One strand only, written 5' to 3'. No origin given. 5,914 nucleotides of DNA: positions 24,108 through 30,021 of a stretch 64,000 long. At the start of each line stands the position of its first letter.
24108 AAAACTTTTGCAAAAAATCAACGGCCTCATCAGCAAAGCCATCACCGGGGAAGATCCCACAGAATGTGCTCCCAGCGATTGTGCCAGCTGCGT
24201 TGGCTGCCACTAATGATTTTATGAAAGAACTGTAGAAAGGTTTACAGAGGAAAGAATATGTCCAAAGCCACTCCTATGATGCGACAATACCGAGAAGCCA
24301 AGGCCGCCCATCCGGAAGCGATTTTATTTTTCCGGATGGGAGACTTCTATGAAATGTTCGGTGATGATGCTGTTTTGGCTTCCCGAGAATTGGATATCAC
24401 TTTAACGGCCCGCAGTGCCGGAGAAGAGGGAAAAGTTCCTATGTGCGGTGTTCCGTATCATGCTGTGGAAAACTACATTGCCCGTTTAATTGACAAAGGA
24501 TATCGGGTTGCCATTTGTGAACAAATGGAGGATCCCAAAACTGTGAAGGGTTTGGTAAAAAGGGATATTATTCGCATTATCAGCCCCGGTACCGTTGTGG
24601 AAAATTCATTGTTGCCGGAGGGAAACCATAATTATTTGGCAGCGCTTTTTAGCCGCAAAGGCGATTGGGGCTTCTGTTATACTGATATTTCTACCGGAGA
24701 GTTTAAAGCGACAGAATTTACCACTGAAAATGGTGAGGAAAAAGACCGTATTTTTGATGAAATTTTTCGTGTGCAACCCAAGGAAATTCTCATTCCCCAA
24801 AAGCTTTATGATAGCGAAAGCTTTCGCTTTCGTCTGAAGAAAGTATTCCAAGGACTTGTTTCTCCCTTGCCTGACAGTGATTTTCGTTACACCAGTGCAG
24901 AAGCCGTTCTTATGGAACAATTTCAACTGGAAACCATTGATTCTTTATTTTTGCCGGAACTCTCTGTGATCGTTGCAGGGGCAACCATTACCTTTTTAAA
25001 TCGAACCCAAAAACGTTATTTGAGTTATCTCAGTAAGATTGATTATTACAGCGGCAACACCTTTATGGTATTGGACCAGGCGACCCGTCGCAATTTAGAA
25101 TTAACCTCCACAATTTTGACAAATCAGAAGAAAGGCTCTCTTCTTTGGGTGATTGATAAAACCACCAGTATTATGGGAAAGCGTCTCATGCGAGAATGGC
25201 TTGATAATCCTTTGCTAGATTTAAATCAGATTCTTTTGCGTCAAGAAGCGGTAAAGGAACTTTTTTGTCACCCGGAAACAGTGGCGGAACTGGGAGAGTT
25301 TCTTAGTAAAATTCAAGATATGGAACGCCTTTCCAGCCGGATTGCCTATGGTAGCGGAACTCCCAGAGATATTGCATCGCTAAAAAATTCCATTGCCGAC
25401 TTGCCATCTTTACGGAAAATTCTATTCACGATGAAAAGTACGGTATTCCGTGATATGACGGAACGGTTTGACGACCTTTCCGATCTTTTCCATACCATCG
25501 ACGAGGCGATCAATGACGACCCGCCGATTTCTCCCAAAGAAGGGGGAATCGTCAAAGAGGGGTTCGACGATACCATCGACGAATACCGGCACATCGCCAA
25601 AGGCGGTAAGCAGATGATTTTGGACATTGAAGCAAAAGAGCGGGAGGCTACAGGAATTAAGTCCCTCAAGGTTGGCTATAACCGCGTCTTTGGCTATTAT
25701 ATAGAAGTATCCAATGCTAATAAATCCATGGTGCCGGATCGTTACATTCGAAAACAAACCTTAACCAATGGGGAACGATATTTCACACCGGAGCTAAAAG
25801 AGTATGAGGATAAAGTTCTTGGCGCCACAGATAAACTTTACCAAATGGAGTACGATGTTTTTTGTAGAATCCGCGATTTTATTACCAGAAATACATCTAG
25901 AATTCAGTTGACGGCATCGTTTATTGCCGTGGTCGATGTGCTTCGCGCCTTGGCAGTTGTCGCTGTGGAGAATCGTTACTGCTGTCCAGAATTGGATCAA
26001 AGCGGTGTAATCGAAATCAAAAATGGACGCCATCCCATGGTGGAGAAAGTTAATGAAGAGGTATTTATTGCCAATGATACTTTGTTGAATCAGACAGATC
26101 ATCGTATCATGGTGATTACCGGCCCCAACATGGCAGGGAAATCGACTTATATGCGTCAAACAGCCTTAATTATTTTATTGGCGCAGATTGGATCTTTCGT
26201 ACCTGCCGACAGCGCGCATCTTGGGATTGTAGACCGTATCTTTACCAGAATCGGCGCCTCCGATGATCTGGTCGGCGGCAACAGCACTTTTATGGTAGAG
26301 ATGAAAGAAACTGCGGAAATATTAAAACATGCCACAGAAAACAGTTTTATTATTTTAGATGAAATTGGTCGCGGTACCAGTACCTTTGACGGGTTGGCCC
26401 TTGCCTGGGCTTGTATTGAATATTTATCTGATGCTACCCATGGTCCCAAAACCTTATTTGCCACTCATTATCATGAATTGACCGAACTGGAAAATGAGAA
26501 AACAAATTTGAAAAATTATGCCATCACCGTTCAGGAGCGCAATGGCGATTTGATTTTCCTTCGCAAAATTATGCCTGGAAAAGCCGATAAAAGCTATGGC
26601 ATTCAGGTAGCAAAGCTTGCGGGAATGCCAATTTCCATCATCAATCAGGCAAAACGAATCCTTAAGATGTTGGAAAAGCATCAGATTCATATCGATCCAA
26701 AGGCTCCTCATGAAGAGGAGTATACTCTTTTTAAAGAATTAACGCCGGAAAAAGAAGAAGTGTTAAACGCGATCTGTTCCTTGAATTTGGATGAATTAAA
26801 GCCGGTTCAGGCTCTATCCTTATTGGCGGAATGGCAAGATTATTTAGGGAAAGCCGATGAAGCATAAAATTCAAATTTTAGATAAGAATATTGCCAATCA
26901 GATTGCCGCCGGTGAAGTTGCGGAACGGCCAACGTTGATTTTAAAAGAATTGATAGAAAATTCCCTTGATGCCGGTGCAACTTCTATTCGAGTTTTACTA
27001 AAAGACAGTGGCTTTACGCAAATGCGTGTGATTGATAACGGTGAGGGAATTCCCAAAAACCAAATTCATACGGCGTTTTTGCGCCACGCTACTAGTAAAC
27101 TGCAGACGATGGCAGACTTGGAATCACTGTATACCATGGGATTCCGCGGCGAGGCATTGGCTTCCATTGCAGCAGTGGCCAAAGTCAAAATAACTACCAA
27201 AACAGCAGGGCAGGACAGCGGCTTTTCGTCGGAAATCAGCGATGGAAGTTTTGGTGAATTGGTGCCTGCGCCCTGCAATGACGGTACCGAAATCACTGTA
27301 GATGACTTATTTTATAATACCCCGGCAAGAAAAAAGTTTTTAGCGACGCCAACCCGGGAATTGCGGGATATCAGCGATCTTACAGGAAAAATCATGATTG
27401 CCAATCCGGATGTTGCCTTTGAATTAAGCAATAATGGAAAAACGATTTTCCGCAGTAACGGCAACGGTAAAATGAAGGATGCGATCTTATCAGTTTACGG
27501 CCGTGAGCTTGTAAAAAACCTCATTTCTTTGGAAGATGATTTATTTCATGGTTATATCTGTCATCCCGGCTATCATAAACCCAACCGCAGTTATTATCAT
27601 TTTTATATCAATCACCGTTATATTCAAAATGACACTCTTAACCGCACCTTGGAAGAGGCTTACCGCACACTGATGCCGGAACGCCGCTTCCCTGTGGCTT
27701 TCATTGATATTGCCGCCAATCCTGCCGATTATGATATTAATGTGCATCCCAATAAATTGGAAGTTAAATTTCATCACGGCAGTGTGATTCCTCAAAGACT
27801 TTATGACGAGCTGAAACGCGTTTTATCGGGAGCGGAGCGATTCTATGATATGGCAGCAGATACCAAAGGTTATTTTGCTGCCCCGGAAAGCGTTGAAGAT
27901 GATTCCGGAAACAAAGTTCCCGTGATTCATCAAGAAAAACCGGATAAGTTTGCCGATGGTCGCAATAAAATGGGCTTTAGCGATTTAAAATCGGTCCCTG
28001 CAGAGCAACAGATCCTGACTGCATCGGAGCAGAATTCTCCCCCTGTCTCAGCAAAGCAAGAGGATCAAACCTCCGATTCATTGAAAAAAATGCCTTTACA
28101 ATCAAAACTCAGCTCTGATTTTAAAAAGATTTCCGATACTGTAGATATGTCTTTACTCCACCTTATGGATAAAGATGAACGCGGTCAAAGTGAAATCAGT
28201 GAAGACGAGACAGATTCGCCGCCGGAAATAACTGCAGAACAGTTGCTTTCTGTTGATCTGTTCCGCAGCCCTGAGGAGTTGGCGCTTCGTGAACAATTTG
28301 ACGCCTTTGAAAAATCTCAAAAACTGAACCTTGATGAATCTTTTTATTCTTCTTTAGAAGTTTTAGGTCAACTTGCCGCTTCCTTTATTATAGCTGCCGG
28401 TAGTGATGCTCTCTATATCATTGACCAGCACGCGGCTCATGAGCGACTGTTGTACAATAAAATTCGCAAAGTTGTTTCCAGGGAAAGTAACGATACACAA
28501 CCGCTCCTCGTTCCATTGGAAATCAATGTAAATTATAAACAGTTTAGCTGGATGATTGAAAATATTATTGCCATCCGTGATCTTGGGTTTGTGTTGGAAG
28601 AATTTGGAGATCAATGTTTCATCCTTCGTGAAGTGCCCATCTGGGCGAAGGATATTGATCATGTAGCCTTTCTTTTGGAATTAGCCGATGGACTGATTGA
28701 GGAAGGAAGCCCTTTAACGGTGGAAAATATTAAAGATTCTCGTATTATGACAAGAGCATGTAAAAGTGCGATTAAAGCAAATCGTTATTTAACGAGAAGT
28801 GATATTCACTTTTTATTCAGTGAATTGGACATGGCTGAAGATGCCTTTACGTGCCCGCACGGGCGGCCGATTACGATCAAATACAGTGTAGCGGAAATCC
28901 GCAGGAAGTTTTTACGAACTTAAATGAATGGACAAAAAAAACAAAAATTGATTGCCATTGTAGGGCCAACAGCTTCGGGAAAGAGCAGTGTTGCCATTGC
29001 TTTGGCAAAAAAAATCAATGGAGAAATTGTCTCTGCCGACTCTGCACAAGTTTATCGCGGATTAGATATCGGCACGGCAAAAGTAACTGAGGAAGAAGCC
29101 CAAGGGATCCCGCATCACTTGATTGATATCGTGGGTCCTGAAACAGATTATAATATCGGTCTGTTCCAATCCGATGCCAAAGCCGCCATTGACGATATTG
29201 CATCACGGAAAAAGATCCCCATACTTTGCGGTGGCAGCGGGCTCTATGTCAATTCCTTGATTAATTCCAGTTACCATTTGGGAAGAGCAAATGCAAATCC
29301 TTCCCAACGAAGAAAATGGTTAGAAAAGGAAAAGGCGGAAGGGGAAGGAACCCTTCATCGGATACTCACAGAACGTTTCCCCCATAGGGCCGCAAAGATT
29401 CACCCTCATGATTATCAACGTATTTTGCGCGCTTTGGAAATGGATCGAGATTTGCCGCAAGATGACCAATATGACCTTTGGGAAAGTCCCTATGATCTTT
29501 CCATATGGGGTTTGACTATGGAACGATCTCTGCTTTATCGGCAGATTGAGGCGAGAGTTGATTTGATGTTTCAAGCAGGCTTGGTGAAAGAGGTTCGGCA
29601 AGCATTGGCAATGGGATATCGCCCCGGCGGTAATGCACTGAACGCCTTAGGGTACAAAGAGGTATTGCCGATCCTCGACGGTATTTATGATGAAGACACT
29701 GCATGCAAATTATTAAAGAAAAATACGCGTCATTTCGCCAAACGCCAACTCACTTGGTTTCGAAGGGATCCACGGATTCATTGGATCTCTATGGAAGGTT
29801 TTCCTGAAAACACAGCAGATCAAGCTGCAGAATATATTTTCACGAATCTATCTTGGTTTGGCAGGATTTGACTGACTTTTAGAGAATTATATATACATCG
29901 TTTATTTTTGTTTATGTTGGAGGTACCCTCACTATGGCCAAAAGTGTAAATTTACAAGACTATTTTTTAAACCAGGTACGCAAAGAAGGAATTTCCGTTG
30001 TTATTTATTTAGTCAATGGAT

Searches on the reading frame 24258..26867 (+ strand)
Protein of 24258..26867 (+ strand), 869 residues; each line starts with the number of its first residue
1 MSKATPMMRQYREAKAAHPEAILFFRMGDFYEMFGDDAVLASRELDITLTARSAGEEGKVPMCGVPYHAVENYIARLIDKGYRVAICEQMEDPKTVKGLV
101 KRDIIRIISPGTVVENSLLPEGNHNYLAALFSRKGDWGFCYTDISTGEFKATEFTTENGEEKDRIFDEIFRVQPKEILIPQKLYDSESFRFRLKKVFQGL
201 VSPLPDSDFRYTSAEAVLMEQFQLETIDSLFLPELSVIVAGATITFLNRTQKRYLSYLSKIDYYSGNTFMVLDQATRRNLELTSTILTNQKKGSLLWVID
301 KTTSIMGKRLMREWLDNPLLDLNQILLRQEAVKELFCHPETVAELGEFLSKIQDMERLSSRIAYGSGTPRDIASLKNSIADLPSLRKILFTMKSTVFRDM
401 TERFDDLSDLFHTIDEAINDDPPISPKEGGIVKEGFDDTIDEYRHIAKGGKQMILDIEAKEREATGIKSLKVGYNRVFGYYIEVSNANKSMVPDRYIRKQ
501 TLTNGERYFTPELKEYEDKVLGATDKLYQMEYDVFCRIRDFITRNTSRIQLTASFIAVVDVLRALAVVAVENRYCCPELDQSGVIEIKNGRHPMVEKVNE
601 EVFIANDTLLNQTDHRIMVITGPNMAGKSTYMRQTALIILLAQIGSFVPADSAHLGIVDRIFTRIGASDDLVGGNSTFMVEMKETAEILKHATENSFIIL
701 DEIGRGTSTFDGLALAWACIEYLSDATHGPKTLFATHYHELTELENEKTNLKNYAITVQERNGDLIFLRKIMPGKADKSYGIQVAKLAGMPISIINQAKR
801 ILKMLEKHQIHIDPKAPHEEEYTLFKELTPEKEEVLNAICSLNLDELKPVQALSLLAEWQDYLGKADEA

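Call 47: search_protein_families(library=pfam, proteins=[window:24258-26867:+], max_evalue=0.00001)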
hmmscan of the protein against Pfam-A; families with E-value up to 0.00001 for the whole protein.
window:24258-26867:+ (869 aa): 5 families
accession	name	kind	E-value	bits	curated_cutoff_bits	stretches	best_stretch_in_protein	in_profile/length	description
PF00488.27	MutS_V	-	2.3e-85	285.8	30.2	1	618-806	1-188/188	MutS domain V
PF05192.23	MutS_III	-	1e-47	163.5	34.1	1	275-566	1-194/194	MutS domain III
PF01624.25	MutS_I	-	1.2e-46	158.1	20.6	1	5-116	1-112/113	MutS domain I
PF05190.23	MutS_IV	-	1.2e-29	102.8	22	1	435-525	1-91/92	MutS family domain IV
PF05188.22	MutS_II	-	9.4e-19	68.6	25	1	125-258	1-132/133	MutS domain II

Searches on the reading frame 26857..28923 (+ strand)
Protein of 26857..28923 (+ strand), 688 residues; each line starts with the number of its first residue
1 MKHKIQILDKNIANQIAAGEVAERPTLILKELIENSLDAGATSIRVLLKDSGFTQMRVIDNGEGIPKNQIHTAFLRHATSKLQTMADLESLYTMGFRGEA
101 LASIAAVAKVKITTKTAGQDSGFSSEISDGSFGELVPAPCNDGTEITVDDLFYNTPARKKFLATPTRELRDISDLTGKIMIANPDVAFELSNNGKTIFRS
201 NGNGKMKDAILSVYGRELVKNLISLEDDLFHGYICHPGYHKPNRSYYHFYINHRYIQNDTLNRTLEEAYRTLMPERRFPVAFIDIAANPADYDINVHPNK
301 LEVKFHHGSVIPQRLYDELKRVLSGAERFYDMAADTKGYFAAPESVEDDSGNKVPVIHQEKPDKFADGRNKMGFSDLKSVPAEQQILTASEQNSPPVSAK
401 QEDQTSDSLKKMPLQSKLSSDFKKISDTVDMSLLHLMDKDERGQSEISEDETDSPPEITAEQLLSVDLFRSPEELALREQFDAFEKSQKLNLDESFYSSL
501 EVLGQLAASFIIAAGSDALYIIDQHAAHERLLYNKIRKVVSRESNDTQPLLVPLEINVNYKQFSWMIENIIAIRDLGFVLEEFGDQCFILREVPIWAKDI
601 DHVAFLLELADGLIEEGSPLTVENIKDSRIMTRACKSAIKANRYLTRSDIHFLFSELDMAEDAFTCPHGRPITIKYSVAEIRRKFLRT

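Call 47: search_protein_families(library=pfam, proteins=[window:26857-28923:+], max_evalue=0.00001)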
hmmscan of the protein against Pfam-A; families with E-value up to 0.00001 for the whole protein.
window:26857-28923:+ (688 aa): 4 families
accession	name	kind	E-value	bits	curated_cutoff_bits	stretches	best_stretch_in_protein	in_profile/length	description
PF08676.16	MutL_C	-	7.6e-33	113.6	25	1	503-645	1-142/142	MutL C terminal dimerisation domain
PF01119.25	DNA_mis_repair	-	1.1e-28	99.7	26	1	211-323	2-118/119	DNA mismatch repair protein, C-terminal domain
PF13589.12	HATPase_c_3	-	1.2e-12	48.4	25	1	28-121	6-99/137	Histidine kinase-, DNA gyrase B-, and HSP90-like ATPase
PF02518.31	HATPase_c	-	5.3e-07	30.5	26.4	1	23-79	4-63/111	Histidine kinase-, DNA gyrase B-, and HSP90-like ATPase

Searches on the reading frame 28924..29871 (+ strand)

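Call 48: search_protein_families(library=pfam, proteins=[window:28924-29871:+], max_evalue=0.00001)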
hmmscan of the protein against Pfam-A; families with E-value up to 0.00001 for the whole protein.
window:28924-29871:+ (315 aa): 2 families
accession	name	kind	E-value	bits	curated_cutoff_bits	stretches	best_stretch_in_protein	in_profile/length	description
PF01715.23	IPPT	-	2.3e-77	260.4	23.6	1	42-282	1-243/243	IPP transferase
PF01745.22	IPT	-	3.2e-08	33.7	20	1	8-64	2-58/233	Isopentenyl transferase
